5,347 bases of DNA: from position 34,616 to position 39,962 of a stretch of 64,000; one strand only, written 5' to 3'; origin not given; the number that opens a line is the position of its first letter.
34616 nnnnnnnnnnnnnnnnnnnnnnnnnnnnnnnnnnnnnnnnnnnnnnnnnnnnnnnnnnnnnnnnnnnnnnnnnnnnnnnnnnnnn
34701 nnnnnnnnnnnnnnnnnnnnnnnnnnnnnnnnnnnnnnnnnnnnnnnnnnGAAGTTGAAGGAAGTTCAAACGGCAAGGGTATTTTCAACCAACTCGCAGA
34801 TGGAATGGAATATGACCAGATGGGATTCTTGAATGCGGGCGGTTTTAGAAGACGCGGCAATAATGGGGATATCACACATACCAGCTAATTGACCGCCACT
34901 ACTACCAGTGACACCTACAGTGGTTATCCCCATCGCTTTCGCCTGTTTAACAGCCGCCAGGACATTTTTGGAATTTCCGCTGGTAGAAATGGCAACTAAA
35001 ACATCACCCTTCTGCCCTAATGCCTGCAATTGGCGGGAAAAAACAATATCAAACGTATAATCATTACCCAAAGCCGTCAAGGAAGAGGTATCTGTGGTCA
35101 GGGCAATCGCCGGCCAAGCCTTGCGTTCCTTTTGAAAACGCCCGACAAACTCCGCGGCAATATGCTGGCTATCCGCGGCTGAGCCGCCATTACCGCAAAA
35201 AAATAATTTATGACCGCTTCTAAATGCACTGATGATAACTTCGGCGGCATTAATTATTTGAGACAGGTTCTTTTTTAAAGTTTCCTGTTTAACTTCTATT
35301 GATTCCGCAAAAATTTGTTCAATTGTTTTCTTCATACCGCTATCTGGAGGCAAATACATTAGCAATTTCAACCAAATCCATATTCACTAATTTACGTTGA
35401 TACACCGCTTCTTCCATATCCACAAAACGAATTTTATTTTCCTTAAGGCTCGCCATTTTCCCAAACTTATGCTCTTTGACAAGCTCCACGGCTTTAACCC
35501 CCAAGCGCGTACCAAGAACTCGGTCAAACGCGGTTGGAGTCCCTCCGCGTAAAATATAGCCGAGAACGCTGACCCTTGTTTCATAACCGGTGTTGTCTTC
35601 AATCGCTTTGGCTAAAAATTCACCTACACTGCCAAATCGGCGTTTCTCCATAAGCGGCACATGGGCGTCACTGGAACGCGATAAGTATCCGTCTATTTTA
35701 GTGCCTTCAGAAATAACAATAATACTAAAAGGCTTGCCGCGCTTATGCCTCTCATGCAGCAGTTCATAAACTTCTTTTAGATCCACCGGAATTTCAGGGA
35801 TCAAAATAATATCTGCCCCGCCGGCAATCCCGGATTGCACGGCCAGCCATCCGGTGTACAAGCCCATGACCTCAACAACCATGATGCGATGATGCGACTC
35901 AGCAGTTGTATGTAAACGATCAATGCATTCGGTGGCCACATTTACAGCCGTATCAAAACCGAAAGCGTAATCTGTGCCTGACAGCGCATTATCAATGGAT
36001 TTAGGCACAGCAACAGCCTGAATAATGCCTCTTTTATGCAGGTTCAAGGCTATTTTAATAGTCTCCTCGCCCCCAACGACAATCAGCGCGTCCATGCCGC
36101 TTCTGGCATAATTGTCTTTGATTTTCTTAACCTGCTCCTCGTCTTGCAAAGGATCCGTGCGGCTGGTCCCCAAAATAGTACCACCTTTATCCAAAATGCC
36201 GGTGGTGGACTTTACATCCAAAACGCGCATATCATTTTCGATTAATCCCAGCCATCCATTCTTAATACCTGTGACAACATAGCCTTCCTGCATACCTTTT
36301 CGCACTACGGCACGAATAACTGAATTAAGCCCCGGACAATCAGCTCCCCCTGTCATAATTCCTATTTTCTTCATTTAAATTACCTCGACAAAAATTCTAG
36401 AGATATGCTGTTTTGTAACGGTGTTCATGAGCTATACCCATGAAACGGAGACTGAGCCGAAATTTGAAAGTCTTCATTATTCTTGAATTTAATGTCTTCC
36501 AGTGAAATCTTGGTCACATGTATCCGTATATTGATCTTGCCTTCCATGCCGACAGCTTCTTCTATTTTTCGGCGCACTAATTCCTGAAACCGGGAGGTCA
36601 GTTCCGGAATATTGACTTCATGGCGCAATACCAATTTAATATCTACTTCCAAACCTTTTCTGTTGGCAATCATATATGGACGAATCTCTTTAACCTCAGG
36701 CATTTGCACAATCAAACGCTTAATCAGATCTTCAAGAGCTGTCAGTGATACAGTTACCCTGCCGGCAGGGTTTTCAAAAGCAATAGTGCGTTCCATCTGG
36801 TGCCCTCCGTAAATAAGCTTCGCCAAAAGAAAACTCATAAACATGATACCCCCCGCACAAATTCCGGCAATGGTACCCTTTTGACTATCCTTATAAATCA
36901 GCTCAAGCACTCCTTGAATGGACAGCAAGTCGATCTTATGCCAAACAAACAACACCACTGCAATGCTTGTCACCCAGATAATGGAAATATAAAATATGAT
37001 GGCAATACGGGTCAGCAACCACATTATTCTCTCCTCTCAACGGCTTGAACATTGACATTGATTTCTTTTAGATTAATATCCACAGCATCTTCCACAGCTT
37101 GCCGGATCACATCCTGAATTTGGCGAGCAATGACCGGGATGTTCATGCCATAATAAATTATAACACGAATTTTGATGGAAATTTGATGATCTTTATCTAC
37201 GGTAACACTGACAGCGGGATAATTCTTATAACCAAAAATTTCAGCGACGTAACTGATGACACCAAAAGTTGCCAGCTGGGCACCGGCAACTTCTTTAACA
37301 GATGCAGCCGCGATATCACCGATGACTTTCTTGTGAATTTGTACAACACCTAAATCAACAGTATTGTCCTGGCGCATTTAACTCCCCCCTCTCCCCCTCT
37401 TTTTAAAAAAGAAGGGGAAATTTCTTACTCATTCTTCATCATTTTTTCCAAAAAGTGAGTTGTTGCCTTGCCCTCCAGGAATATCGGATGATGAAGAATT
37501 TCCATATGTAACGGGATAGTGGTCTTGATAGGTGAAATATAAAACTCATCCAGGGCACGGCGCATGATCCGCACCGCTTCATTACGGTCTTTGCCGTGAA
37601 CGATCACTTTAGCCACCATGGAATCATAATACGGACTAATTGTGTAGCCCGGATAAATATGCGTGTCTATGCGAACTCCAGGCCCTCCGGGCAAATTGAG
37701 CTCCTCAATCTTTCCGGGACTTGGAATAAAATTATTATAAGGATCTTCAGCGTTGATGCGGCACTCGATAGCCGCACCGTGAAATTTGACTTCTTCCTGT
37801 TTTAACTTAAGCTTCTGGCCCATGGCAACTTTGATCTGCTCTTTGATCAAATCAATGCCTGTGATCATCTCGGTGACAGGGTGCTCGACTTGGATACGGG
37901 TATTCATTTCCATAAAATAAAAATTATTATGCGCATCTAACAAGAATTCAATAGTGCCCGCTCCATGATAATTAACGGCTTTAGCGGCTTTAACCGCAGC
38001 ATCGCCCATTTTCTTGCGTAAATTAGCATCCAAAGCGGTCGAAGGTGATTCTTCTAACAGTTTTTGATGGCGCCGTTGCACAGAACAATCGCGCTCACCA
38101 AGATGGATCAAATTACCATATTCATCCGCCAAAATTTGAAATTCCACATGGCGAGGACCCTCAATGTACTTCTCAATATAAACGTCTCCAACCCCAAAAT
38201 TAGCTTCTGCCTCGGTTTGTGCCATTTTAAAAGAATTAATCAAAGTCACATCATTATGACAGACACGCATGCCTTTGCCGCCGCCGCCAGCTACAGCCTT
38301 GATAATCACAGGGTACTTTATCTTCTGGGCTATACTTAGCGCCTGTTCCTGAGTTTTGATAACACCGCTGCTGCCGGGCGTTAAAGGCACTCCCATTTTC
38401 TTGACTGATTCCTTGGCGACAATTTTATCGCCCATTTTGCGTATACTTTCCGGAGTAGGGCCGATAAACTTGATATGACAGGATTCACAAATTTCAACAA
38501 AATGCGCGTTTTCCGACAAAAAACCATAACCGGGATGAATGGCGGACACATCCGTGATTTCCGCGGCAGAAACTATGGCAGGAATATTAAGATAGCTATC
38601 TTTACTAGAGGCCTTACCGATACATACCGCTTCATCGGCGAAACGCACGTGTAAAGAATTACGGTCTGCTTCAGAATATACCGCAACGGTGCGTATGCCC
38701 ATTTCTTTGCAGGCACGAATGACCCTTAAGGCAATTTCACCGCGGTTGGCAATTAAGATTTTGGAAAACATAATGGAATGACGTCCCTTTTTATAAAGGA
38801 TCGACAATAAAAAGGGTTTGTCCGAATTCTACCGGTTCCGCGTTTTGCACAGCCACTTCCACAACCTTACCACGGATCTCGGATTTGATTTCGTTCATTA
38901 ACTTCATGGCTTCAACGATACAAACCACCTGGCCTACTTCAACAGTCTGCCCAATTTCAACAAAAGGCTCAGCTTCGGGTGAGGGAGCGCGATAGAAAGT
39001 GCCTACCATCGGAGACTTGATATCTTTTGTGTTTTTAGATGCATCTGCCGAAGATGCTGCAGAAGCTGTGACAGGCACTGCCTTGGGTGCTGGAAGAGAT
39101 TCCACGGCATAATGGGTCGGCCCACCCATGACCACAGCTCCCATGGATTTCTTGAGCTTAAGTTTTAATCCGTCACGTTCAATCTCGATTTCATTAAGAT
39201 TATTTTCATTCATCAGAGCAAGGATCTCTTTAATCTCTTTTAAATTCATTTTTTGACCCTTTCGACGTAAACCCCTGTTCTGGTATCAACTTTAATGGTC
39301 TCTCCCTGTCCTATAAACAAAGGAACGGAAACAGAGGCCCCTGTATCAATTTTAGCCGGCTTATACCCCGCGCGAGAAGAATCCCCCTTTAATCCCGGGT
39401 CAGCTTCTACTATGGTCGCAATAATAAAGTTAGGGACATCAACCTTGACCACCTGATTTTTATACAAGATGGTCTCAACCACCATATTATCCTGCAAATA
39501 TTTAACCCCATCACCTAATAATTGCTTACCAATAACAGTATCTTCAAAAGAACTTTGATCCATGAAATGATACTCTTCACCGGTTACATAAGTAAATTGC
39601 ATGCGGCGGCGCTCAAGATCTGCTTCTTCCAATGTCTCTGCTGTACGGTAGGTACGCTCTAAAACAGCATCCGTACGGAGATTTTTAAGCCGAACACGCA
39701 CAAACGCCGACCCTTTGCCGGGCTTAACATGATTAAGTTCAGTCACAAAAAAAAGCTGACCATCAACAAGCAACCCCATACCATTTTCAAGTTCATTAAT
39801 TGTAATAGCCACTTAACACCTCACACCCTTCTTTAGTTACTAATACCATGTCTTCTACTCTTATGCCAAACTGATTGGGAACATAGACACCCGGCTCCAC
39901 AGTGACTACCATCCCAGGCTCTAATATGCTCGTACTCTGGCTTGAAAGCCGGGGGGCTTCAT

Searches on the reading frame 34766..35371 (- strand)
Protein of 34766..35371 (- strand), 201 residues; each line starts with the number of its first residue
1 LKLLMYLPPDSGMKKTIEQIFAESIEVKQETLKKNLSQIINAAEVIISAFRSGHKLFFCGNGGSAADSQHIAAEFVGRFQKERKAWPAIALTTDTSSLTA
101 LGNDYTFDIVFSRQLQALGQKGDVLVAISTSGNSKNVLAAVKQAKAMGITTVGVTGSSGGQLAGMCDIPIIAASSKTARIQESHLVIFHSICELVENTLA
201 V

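Call 58: search_protein_families(library=pfam, proteins=[window:34766-35371:-], max_evalue=0.001)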
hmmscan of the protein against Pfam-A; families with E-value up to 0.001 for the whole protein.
window:34766-35371:- (201 aa): 2 families
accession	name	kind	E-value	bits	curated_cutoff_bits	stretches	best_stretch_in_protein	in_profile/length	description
PF13580.11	SIS_2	-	1.6e-30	106.4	27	1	22-156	4-138/138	SIS domain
PF01380.27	SIS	-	1.9e-11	44.3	25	1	119-178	51-110/131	SIS domain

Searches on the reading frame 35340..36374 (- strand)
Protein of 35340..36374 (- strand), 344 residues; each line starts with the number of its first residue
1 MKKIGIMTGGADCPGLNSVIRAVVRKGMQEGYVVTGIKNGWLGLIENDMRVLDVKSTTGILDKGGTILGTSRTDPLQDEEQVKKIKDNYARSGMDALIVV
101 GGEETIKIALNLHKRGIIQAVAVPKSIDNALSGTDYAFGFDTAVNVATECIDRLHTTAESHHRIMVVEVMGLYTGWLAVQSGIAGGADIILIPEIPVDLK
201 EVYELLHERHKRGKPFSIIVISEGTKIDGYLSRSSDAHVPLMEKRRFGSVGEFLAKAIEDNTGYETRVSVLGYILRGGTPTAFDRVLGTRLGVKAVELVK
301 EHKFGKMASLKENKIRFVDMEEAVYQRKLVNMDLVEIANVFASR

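Call 58: search_protein_families(library=pfam, proteins=[window:35340-36374:-], max_evalue=0.001)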
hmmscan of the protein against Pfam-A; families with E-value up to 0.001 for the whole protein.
window:35340-36374:- (344 aa): 1 family
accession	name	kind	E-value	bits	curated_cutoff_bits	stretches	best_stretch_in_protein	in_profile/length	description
PF00365.25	PFK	-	1.9e-105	352.7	30.9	1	3-299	1-277/277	Phosphofructokinase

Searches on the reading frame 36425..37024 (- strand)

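Call 74: search_protein_families(library=pfam, proteins=[window:36425-37024:-], max_evalue=0.0001)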
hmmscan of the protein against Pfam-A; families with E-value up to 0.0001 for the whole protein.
window:36425-37024:- (199 aa): 1 family
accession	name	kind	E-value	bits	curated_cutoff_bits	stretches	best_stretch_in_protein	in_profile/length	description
PF03780.18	Asp23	-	6.5e-06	27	28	1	121-173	56-107/108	Asp23 family, cell envelope-related function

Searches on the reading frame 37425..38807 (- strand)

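Call 13: search_protein_families(library=pfam, proteins=[window:37425-38807:-], max_evalue=0.0001)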
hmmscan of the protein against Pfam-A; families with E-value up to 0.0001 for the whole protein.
window:37425-38807:- (460 aa): 7 families
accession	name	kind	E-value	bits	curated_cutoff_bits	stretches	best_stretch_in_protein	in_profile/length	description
PF02786.22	CPSase_L_D2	-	2.3e-81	272.8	19.8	1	127-334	1-209/211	Carbamoyl-phosphate synthase L chain, ATP binding domain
PF00289.28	Biotin_carb_N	-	3e-46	156.9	25.5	1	13-122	1-110/110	Biotin carboxylase, N-terminal domain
PF02785.25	Biotin_carb_C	-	1.3e-42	144.7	32.4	1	348-454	1-107/108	Biotin carboxylase C-terminal domain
PF07478.18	Dala_Dala_lig_C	-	1.8e-11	44.4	24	1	152-303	24-174/204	D-ala D-ala ligase C-terminus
PF02222.28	ATP-grasp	-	7.8e-09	35.9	27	1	136-304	4-162/179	ATP-grasp domain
PF08443.16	RimK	-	8.4e-07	29.2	21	0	261-325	125-185/188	RimK-like ATP-grasp domain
PF02655.19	ATP-grasp_3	-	3.4e-05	24.4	23.2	1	127-306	3-158/160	ATP-grasp domain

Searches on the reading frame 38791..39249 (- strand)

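Call 74: search_protein_families(library=pfam, proteins=[window:38791-39249:-], max_evalue=0.0001)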
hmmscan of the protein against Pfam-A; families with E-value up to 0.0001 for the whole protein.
window:38791-39249:- (152 aa): 1 family
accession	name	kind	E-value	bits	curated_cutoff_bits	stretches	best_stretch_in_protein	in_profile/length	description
PF00364.28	Biotin_lipoyl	-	1.3e-21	76.6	22.1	1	76-148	2-72/73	Biotin-requiring enzyme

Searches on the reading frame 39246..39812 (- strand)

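Call 74: search_protein_families(library=pfam, proteins=[window:39246-39812:-], max_evalue=0.0001)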
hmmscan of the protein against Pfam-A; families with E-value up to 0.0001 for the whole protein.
window:39246-39812:- (188 aa): 3 families
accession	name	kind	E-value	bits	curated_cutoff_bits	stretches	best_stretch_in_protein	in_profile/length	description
PF09285.17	Elong-fact-P_C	-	5.7e-23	80.8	25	1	132-185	3-56/56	Elongation factor P, C-terminal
PF08207.18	EFP_N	-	1.1e-20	73.9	23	1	5-61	2-58/58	Elongation factor P (EF-P) KOW-like domain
PF01132.26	EFP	-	6.9e-17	61.6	27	1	69-122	1-54/54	Elongation factor P (EF-P) OB domain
